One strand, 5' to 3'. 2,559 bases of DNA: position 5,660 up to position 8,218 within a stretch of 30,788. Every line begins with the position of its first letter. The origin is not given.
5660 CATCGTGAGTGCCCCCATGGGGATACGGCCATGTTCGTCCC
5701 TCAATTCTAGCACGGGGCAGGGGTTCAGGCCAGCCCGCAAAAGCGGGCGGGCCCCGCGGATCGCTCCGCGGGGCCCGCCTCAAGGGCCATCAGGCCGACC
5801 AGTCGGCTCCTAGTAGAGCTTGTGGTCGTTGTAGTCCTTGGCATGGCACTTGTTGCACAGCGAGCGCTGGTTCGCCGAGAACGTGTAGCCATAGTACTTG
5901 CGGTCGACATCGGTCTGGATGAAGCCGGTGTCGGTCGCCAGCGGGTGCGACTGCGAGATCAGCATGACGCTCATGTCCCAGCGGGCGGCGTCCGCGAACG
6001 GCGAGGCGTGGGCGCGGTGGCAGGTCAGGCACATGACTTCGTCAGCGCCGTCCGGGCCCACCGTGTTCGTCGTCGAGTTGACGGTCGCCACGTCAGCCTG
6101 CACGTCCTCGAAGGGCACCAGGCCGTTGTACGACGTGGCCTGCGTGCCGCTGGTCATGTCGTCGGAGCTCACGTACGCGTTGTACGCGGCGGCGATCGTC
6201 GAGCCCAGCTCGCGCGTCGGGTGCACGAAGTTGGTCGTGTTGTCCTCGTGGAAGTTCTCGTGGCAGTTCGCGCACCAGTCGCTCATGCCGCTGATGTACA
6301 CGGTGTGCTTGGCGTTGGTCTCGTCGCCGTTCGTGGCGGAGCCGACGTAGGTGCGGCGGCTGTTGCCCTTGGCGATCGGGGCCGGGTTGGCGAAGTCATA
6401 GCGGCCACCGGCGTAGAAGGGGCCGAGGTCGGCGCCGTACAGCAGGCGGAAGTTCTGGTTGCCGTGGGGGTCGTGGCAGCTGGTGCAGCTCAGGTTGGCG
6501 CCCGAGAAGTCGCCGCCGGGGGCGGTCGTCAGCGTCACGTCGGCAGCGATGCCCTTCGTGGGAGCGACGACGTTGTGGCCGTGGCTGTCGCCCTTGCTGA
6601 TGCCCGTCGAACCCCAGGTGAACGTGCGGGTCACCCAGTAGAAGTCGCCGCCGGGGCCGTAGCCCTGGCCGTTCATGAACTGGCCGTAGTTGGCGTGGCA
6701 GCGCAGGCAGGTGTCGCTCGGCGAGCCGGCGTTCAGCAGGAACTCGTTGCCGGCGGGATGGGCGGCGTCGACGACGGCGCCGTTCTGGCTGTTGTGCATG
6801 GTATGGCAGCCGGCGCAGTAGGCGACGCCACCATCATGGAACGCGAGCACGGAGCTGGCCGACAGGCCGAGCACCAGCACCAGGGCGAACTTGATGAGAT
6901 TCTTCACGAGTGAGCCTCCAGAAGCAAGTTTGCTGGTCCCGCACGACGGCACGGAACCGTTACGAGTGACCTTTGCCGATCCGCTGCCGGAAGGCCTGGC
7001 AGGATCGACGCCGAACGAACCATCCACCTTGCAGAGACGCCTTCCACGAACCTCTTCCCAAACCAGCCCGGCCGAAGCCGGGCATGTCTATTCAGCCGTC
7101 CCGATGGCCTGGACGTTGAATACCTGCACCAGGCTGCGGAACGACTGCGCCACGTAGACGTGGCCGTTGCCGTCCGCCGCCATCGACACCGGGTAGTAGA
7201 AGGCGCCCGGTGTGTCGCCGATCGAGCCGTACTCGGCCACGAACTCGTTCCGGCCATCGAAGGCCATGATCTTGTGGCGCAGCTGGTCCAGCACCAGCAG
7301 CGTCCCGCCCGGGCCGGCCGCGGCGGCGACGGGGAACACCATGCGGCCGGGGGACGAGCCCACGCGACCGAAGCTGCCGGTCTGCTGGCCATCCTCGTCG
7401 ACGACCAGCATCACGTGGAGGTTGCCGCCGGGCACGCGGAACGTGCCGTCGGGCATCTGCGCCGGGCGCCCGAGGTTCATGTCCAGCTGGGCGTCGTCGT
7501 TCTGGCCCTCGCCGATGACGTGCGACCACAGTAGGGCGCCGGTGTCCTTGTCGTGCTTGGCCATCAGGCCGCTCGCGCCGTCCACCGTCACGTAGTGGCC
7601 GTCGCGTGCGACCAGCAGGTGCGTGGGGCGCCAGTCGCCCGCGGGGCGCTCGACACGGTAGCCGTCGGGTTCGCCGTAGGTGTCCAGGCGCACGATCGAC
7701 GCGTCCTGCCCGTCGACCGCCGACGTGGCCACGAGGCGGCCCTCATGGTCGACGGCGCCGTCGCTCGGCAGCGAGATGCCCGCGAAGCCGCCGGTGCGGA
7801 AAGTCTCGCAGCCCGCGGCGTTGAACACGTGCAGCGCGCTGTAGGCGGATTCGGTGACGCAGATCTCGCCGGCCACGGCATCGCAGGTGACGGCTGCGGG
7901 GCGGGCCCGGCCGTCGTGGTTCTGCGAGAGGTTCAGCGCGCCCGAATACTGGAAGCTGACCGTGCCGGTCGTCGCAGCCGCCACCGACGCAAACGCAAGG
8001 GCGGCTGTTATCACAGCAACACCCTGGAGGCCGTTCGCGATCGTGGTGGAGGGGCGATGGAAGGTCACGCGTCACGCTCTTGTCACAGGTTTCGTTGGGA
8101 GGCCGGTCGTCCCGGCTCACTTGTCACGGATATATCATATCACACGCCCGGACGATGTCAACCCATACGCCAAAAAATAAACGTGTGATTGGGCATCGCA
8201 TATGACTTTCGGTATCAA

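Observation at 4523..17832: Complete candidate cytochrome-nanowire locus: OmcS-like subunits plus assembly and export genes, apparently outside Geobacter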

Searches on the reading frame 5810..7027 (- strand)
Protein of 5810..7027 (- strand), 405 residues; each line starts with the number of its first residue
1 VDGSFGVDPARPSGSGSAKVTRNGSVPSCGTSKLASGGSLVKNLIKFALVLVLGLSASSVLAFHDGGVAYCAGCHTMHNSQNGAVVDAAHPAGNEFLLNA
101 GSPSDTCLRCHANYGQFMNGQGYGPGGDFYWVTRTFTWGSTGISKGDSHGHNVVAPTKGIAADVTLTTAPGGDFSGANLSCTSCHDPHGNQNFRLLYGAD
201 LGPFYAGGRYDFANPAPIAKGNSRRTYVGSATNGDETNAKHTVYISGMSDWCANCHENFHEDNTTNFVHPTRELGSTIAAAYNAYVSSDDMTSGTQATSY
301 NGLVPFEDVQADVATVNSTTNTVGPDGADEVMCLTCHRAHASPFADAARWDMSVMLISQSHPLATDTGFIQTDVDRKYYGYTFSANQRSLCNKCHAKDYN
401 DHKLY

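Call 5: search_protein_families(library=pfam, proteins=[window:5810-7027:-], max_evalue=0.01)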
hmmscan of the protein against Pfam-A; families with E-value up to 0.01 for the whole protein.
window:5810-7027:- (405 aa): 5 families
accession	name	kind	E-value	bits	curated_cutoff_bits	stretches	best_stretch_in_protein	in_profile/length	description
PF09699.15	Paired_CXXCH_1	-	1.6e-14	53.7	20.6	1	180-196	8-24/41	Doubled CXXCH motif (Paired_CXXCH_1)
PF14537.11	Cytochrom_c3_2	-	1.9e-06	28.6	25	0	177-191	56-70/79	Cytochrome c3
PF14522.11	Cytochrome_C7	-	3.8e-06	27.1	24.8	0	330-400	13-53/67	Cytochrome c7 and related cytochrome c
PF22113.1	Mtrc-MtrF_II-IV_dom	-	1.4e-05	25.1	30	0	68-113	120-165/176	Outer membrane cytochrome MtrC/MtrF-like, domains II/IV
PF22678.1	Cytochrom_c_NrfB-like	-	0.0019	19.1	27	0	176-191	31-71/89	Cytochrome c-type protein NrfB-like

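Call 6: search_protein_families(library=ncbifam, proteins=[window:5810-7027:-], max_evalue=0.01)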
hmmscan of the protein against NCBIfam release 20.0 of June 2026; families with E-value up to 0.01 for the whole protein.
window:5810-7027:- (405 aa): 3 families
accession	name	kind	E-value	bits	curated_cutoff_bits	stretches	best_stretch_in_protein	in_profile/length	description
TIGR01905.1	paired_CXXCH_1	subfamily_domain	3e-11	43.1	25.2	1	180-196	8-24/41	doubled CXXCH domain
TIGR03508.1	decahem_SO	subfamily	8e-08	32.1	192.2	0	244-397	112-250/258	DmsE family decaheme c-type cytochrome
TIGR03146.1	cyt_nit_nrfB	equivalog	0.0097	16.2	166.6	0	69-115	12-51/145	cytochrome c nitrite reductase pentaheme subunit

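Call 7: search_solved_structures(query=window:5810-7027:-, max_evalue=1, show_alignments=2)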
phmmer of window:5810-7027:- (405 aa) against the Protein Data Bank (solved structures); distinct sequences matched with E-value up to 1: 3.
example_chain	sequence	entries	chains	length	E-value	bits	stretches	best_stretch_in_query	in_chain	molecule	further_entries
6ef8_A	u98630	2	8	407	6.1e-57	196.9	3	192-398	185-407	C-type cytochrome OmcS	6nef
4mi5_A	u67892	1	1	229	0.32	13.3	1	162-264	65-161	Histone-lysine N-methyltransferase EZH2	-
4mi0_A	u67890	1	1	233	0.33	13.3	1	162-264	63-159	Histone-lysine N-methyltransferase EZH2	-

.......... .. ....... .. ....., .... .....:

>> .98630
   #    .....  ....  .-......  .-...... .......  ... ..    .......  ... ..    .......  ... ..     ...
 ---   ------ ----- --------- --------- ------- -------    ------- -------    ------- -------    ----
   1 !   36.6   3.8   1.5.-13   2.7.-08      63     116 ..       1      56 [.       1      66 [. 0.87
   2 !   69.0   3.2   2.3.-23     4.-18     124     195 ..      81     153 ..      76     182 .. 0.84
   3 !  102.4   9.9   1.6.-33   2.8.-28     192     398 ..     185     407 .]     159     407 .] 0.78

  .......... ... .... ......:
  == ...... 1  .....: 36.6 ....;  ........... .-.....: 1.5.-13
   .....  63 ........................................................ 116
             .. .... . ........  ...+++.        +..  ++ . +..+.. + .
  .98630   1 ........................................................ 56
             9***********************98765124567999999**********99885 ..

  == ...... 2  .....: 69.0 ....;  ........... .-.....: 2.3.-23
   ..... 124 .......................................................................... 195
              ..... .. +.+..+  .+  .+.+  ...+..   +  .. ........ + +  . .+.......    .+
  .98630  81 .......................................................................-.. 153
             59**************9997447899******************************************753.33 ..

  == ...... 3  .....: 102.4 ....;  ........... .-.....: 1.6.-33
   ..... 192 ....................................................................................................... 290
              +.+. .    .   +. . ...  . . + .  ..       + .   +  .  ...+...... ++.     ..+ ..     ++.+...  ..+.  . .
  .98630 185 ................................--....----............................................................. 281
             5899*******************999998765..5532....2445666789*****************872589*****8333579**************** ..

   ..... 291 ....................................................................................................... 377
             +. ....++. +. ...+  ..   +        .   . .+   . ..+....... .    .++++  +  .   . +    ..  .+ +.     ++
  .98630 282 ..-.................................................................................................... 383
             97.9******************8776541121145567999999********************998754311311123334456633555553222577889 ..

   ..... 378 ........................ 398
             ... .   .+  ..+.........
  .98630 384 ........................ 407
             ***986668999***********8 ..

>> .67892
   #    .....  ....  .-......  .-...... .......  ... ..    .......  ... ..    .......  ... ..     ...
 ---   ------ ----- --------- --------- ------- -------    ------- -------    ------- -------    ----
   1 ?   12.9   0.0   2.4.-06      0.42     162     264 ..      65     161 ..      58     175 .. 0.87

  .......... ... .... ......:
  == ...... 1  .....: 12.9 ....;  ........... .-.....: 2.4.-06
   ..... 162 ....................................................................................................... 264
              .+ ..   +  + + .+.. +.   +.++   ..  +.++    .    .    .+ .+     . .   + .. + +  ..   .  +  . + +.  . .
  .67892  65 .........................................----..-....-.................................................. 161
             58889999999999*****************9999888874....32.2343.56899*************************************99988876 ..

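Call 19: find_homologous_proteins(query=window:5810-7027:-, max_evalue=1e-10)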
Query window:5810-7027:- (405 aa): 3958 proteins with E <= 1e-10 among 8000 candidates; the best 120 are listed.
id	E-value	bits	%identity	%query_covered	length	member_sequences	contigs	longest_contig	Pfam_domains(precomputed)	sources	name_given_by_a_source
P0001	6.5e-236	801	93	90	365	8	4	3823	PF09699.16,PF14537.12,PF14522.12,PF22113.2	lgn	-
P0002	1.1e-187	642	76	89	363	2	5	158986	PF09699.16,PF14537.12,PF14522.12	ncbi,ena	-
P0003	7.3e-185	633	75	90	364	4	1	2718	PF09699.16,PF14537.12,PF14522.12,PF22113.2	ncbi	-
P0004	2.6e-178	612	73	89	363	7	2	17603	PF09699.16,PF14537.12,PF22113.2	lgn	-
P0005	4.4e-176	604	72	89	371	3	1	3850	PF09699.16,PF14537.12,PF22113.2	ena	-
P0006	1.1e-175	603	71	89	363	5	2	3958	PF09699.16,PF14537.12,PF22113.2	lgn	-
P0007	3.7e-175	601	72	89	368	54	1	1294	PF09699.16,PF14537.12,PF22113.2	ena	-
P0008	3.6e-174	598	73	89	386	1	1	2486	PF09699.16,PF14537.12,PF22113.2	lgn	-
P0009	3.9e-172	591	71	89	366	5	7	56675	PF09699.16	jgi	-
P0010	1.7e-171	589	70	89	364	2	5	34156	PF09699.16,PF14522.12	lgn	-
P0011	2.2e-171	589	72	89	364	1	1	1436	PF09699.16,PF14537.12,PF22113.2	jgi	jgi:hypothetical protein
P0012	2.6e-168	579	68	91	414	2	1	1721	PF09699.16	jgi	jgi:hypothetical protein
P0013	4.2e-168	578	64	96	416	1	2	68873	PF09699.16,PF14522.12,PF22113.2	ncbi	-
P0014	4.3e-168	578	70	89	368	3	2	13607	PF09699.16,PF14537.12,PF14522.12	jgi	jgi:predicted CXXCH cytochrome family protein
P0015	6.9e-166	571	69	89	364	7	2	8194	PF09699.16,PF14537.12,PF14522.12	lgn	-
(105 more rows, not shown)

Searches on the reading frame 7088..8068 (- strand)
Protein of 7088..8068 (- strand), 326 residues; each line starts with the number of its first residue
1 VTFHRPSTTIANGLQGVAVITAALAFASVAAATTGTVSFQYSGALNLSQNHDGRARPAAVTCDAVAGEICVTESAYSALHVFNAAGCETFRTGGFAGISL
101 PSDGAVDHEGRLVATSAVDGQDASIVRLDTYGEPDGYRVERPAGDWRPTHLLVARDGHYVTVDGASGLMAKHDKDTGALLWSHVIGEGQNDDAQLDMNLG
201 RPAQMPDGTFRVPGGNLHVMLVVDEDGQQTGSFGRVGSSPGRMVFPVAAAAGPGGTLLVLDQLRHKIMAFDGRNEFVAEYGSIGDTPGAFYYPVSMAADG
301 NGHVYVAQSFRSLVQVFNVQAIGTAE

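Call 5: search_protein_families(library=pfam, proteins=[window:7088-8068:-], max_evalue=0.01)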
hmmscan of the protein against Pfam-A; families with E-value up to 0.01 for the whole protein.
window:7088-8068:- (326 aa): 1 family
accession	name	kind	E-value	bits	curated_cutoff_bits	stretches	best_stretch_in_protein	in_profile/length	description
PF01436.27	NHL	-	4.7e-06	26.8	20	0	290-317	1-28/28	NHL repeat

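Call 6: search_protein_families(library=ncbifam, proteins=[window:7088-8068:-], max_evalue=0.01)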
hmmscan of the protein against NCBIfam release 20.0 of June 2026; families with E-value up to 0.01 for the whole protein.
window:7088-8068:- (326 aa): 1 family
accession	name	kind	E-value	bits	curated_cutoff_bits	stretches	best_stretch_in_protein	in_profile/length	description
NF035926.1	scyF_NHL_VPEP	equivalog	2e-14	53.5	350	1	219-318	174-274/376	scytonemin biosynthesis PEP-CTERM protein ScyF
